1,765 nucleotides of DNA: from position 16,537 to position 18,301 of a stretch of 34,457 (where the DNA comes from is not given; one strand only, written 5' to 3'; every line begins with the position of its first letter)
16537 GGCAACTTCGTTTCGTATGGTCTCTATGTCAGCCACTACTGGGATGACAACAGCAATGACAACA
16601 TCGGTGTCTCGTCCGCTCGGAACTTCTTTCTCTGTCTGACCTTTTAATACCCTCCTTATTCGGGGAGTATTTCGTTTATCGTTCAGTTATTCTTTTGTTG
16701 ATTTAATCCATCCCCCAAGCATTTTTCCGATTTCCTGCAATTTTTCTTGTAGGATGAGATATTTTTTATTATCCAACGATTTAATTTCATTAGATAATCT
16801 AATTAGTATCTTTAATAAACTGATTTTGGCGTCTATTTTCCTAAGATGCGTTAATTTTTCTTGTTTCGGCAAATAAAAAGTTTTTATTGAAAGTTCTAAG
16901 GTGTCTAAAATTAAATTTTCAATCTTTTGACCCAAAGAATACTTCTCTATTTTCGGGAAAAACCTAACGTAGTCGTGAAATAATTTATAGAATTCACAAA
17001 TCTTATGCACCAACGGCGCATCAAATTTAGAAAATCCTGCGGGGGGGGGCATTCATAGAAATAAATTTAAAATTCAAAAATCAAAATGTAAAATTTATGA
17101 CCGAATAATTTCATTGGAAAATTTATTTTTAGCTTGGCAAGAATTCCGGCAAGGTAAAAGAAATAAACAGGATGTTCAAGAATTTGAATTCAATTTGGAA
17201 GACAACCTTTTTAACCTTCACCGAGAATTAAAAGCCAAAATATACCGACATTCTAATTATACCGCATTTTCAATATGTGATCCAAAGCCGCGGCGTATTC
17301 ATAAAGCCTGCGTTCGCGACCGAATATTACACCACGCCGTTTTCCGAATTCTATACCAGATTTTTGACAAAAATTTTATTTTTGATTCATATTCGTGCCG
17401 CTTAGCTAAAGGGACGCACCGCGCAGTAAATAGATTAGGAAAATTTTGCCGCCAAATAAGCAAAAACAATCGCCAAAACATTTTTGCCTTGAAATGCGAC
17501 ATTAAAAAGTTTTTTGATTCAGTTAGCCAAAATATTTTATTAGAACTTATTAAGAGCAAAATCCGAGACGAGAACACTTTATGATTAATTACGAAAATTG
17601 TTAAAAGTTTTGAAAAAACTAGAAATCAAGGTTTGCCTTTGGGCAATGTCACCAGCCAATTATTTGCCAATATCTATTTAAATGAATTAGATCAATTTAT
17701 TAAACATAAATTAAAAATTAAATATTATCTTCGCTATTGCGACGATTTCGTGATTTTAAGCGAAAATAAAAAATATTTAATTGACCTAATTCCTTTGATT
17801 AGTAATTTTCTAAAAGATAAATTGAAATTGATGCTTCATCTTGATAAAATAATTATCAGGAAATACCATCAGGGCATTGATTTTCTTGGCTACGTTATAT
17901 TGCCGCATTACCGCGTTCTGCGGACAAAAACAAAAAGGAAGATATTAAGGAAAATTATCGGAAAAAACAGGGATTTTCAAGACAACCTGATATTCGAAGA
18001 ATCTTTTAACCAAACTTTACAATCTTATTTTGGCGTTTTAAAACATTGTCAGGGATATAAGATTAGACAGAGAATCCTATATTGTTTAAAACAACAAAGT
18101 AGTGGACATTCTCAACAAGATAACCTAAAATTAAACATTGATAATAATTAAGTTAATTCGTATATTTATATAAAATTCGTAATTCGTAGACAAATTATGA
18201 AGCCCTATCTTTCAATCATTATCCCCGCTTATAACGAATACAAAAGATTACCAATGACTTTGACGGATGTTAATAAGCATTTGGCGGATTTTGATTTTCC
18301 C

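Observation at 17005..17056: G9/C9 homopolymer at the divergent avd/RT junction couples both start codons to tract length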

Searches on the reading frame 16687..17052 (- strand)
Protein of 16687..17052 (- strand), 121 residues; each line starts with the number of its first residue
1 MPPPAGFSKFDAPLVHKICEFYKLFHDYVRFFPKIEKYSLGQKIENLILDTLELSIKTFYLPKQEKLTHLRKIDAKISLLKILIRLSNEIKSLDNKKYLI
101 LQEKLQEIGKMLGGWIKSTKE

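Call 10: search_protein_families(library=pfam, proteins=[window:16690-17052:-], max_evalue=0.01)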
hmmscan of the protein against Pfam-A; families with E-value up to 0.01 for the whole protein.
seq(121 aa): 2 families
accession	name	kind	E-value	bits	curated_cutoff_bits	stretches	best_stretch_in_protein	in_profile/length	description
PF22296.2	bAvd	-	4.4e-21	75.8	40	1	15-118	4-106/107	bAvd-like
PF05635.17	23S_rRNA_IVP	-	0.004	17.8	33.8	0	81-113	73-105/106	23S rRNA-intervening sequence protein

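Call 11: search_protein_families(library=ncbifam, proteins=[window:16690-17052:-], max_evalue=0.01)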
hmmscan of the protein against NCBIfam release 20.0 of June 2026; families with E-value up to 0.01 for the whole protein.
seq(121 aa): 2 families
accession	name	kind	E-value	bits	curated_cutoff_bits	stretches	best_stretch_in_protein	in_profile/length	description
NF033474.1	DivGenRetAVD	equivalog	3.9e-25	88.2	80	1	13-117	2-104/104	diversity-generating retroelement protein Avd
TIGR02436.1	TIGR02436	subfamily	0.0015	18.7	24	0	83-120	71-109/109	four helix bundle protein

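Call 12: find_encoding_contigs(protein=window:16687-17052:-, flank=6000, max_places=10)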
Protein window:16687-17052:- (121 aa): 2 contigs read that carry it; 2 places shown.
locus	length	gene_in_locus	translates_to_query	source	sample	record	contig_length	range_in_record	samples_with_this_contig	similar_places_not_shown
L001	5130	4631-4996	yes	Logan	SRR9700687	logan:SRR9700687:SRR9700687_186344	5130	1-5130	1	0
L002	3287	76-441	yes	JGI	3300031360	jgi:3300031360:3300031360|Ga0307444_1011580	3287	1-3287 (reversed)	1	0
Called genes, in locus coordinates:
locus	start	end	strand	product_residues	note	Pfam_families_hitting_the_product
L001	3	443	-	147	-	?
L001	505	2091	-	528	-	PF01921:tRNA-synt_1f, PF19269:Anticodon_2 (weak)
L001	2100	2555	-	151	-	PF03449:GreA_GreB_N, PF01272:GreA_GreB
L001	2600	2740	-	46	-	-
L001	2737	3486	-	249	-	PF00535:Glycos_transf_2, PF10111:Glyco_tranf_2_2, PF13641:Glyco_tranf_2_3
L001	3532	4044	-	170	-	PF00078:RVT_1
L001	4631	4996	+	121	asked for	PF22296:bAvd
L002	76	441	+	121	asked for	PF22296:bAvd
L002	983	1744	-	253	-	-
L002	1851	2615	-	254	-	PF00557:Peptidase_M24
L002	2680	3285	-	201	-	?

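Call 71: list_cluster_members(proteins=[window:16687-17052:-, window:17114-17584:+, window:17639-18151:+])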
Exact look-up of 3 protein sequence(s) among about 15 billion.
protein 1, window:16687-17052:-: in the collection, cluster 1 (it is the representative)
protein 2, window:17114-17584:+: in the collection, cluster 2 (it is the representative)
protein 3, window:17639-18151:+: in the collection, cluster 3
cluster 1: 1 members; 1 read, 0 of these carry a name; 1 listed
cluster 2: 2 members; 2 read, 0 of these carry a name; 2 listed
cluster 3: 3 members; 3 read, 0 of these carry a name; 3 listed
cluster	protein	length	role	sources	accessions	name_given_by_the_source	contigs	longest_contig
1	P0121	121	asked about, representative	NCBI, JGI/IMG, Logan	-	-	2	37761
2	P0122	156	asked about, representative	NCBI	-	-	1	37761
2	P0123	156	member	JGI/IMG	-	-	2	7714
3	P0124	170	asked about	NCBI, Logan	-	-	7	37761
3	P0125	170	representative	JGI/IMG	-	-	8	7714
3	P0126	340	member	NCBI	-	-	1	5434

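Call 73: find_encoding_contigs(protein=P0126, flank=3000, max_places=5)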
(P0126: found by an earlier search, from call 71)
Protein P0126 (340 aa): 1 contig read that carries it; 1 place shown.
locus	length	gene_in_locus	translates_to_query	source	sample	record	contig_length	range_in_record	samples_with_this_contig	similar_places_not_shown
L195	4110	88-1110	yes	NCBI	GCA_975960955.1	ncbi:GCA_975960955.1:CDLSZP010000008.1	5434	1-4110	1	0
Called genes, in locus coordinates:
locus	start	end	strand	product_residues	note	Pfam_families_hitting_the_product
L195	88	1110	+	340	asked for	PF00078:RVT_1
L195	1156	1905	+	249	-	PF00535:Glycos_transf_2, PF10111:Glyco_tranf_2_2, PF13641:Glyco_tranf_2_3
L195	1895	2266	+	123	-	PF05635:23S_rRNA_IVP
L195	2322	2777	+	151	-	PF03449:GreA_GreB_N, PF01272:GreA_GreB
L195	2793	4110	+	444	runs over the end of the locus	PF01336:tRNA_anti-codon, PF00152:tRNA-synt_2, PF01409:tRNA-synt_2d (faint)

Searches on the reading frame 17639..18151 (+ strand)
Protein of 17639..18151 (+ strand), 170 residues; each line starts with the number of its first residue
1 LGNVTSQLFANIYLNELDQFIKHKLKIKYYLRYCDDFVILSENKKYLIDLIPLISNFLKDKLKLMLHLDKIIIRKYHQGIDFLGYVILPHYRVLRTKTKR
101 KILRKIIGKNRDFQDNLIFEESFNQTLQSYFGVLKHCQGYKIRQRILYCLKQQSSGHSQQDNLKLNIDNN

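Call 27: find_encoding_contigs(protein=window:17639-18151:+, flank=3000, max_places=10)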
Protein window:17639-18151:+ (170 aa): 7 contigs read that carry it; 4 places shown.
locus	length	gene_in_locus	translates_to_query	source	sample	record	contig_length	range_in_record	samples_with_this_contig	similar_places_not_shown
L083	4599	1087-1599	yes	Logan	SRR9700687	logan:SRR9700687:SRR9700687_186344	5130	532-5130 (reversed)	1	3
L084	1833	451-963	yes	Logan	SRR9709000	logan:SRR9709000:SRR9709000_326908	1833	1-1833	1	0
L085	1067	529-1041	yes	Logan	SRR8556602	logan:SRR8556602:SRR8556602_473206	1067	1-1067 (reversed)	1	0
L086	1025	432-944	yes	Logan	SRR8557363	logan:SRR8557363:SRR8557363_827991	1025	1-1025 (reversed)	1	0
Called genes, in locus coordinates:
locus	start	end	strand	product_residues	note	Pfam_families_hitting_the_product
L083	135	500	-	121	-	PF22296:bAvd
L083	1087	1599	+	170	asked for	PF00078:RVT_1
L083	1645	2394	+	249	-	PF00535:Glycos_transf_2, PF10111:Glyco_tranf_2_2, PF13641:Glyco_tranf_2_3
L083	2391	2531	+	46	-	-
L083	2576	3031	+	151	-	PF03449:GreA_GreB_N, PF01272:GreA_GreB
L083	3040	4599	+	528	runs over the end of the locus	PF01921:tRNA-synt_1f, PF19269:Anticodon_2 (weak)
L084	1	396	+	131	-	?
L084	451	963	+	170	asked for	PF00078:RVT_1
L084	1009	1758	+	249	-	PF00535:Glycos_transf_2, PF10111:Glyco_tranf_2_2, PF13641:Glyco_tranf_2_3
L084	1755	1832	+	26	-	?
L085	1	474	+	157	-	?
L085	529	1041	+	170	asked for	PF00078:RVT_1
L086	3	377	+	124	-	?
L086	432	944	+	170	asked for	PF00078:RVT_1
